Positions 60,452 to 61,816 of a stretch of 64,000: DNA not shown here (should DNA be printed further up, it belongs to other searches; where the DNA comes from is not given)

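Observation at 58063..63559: AcuA/AcuC-like acetylation switch next to an AMP-forming acyl-CoA synthetase, co-operonic with a fused PPAT-DPCK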

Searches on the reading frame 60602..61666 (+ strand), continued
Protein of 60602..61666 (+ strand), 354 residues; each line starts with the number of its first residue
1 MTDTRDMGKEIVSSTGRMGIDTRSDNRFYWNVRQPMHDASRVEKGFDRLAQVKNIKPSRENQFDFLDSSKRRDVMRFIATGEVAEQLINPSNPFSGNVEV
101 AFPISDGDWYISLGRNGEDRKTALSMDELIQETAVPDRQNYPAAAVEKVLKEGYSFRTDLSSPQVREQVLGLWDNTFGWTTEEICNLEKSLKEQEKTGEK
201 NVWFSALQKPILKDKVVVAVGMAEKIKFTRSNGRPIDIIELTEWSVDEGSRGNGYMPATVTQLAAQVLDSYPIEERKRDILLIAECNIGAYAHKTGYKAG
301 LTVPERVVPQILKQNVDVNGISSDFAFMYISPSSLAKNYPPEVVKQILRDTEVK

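Call 64: list_cluster_members(proteins=[P0010, P0020, P0033, P0050, P0070, P0087, P0110, P0130, P0145, P0152])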
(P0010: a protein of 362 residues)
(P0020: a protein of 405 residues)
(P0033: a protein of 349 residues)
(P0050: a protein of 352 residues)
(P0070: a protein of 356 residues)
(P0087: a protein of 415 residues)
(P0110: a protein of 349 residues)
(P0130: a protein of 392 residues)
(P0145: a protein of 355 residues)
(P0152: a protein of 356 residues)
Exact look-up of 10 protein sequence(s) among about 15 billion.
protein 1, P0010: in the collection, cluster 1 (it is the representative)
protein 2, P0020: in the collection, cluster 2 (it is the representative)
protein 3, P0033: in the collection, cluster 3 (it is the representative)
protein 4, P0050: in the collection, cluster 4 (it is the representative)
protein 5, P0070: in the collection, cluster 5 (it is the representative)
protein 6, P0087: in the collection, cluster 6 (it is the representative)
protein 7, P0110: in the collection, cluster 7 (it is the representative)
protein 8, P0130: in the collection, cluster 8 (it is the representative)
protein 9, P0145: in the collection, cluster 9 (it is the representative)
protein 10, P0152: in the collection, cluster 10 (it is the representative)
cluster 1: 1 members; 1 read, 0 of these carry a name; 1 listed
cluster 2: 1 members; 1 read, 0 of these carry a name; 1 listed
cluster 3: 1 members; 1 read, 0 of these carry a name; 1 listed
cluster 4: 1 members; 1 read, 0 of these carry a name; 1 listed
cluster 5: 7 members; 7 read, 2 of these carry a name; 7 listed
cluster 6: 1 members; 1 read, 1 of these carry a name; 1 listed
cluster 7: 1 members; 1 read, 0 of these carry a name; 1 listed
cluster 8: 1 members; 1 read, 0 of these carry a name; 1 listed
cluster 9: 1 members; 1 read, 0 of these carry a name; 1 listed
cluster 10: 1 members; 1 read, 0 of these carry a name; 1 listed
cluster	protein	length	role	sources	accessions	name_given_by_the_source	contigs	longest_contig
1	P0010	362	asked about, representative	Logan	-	-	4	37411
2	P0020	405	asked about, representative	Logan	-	-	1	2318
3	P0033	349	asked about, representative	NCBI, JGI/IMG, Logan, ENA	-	-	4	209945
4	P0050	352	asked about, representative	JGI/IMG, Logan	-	-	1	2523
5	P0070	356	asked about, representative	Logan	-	-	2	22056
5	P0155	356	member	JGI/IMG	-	hypothetical protein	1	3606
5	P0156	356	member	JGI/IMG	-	hypothetical protein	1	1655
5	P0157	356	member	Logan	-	-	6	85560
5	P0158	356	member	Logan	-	-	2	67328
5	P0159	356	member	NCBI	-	-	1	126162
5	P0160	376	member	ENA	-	-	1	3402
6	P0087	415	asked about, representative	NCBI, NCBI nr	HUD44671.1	MAG TPA: hypothetical protein VMR41_03970 [Patescibacteria group bacterium] | hypothetical protein [Patescibacteria group bacterium]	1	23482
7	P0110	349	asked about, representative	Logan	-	-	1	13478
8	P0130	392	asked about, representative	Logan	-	-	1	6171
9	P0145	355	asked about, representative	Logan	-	-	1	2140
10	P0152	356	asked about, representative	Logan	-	-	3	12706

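Call 65: find_encoding_contigs(protein=P0110, flank=7000, max_places=2)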
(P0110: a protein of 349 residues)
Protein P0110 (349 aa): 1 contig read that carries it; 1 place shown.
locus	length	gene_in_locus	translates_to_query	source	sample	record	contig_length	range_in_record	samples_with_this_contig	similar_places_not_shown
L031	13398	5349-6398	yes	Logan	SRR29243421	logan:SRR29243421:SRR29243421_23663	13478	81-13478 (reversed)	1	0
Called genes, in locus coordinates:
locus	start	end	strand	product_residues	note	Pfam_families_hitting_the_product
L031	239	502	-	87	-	-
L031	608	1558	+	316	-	PF14488:DUF4434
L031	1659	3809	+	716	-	PF03176:MMPL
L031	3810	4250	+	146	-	PF22381:Staph_reg_Sar_Rot (weak), PF01047:MarR, PF12802:MarR_2, PF13412:HTH_24 (weak), PF13601:HTH_34 (weak)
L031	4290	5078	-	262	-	-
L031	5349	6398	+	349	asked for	-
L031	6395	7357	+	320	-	PF00850:Hist_deacetyl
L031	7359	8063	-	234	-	-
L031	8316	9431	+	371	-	PF00438:S-AdoMet_synt_N, PF02772:S-AdoMet_synt_M, PF02773:S-AdoMet_synt_C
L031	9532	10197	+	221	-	PF20582:UPF0758_N, PF04002:RadC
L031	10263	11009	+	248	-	-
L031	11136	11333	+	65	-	-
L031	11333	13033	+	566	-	PF12161:HsdM_N, PF02384:N6_Mtase, PF07669:Eco57I (faint)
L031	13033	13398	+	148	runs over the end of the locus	?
